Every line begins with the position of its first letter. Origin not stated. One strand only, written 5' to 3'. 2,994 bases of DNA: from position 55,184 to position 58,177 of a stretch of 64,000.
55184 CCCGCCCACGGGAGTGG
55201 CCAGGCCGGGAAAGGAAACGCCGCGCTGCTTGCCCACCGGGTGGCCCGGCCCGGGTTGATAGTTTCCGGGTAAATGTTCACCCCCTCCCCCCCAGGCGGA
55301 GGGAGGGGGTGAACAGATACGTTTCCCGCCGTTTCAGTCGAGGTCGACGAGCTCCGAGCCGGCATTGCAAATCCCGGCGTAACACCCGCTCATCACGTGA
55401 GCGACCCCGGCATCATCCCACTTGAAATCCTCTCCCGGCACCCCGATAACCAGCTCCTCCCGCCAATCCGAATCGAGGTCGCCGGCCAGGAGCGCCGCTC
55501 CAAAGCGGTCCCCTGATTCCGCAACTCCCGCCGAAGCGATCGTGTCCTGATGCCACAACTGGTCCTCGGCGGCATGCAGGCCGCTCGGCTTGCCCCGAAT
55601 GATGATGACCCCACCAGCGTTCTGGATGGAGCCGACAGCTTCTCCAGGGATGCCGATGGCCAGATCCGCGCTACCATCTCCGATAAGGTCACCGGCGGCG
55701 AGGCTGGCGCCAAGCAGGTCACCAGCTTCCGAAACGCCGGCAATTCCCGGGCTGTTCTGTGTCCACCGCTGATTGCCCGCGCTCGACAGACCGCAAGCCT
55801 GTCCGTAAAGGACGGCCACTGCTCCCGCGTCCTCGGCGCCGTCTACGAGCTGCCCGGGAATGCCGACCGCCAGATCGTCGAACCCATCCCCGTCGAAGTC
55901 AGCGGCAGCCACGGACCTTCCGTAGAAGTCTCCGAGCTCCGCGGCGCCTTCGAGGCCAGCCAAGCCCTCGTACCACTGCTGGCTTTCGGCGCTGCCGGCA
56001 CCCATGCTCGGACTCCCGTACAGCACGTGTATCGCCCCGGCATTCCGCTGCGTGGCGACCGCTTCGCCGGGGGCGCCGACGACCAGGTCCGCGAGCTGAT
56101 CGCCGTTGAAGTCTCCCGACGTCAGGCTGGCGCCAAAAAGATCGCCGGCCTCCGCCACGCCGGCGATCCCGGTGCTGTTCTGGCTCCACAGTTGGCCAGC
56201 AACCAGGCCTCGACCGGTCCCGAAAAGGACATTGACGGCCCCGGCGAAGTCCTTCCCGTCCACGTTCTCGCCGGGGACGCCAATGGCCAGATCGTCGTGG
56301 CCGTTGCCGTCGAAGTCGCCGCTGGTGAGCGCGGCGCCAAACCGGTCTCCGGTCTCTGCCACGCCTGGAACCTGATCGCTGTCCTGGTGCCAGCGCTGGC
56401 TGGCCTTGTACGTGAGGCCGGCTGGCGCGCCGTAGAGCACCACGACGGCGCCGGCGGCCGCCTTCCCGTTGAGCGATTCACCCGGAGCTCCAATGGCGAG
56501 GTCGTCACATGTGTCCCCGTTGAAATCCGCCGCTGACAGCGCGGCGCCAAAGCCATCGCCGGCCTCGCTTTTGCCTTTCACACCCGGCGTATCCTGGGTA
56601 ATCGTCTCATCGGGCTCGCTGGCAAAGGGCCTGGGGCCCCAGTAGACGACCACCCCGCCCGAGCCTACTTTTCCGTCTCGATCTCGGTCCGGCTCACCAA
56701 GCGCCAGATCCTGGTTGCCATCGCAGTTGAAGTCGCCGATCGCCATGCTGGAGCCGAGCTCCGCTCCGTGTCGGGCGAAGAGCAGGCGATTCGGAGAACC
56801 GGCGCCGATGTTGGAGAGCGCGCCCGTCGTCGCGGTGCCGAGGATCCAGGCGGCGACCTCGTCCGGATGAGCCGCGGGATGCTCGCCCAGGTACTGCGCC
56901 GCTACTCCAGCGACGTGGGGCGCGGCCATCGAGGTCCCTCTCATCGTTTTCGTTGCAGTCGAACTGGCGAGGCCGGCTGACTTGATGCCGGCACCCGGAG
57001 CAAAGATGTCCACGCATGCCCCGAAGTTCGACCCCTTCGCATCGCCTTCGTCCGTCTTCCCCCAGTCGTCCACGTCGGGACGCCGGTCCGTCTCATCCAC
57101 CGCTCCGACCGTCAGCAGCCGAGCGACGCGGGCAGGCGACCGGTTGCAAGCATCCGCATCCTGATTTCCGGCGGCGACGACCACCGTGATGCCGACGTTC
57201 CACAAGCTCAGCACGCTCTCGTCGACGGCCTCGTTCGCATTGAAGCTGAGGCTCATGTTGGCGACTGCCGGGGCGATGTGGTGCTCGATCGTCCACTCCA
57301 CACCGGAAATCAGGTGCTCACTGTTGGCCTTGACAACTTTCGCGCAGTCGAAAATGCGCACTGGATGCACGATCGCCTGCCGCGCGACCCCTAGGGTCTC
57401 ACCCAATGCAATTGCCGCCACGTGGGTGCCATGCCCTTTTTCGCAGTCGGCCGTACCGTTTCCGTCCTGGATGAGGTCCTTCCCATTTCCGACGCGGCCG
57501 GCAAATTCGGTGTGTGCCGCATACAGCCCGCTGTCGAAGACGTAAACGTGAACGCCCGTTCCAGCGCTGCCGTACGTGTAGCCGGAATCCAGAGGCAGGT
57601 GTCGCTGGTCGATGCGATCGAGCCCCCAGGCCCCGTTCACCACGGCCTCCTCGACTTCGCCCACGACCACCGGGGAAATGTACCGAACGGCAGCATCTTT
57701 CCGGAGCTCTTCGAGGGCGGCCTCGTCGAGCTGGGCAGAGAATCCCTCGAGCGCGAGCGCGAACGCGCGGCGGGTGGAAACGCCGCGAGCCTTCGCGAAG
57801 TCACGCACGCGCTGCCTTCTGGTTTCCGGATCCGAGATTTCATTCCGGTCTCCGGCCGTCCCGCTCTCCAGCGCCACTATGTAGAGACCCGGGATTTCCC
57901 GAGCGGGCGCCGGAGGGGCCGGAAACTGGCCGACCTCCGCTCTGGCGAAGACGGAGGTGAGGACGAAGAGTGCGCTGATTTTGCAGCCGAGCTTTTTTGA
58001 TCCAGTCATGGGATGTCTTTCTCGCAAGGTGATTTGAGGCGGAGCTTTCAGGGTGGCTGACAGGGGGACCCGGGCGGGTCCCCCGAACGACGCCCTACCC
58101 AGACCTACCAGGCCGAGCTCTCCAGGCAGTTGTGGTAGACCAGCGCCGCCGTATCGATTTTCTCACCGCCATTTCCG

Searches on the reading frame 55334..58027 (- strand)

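Call 17: search_protein_families(library=pfam, proteins=[window:55334-58027:-], max_evalue=0.01)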
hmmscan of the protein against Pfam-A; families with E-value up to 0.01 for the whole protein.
window:55334-58027:- (897 aa): 4 families
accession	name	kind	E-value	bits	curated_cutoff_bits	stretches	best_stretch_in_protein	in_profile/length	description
PF01839.29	FG-GAP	-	4e-54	180.2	22.1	7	493-531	1-37/37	FG-GAP repeat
PF00082.27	Peptidase_S8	-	6.6e-31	108.1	21.8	1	156-407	1-285/288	Subtilase family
PF13517.12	FG-GAP_3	-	6e-10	40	26.9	1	639-721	1-61/61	FG-GAP-like repeat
PF05922.21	Inhibitor_I9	-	0.00016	22.7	21.2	1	49-119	2-75/82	Peptidase inhibitor I9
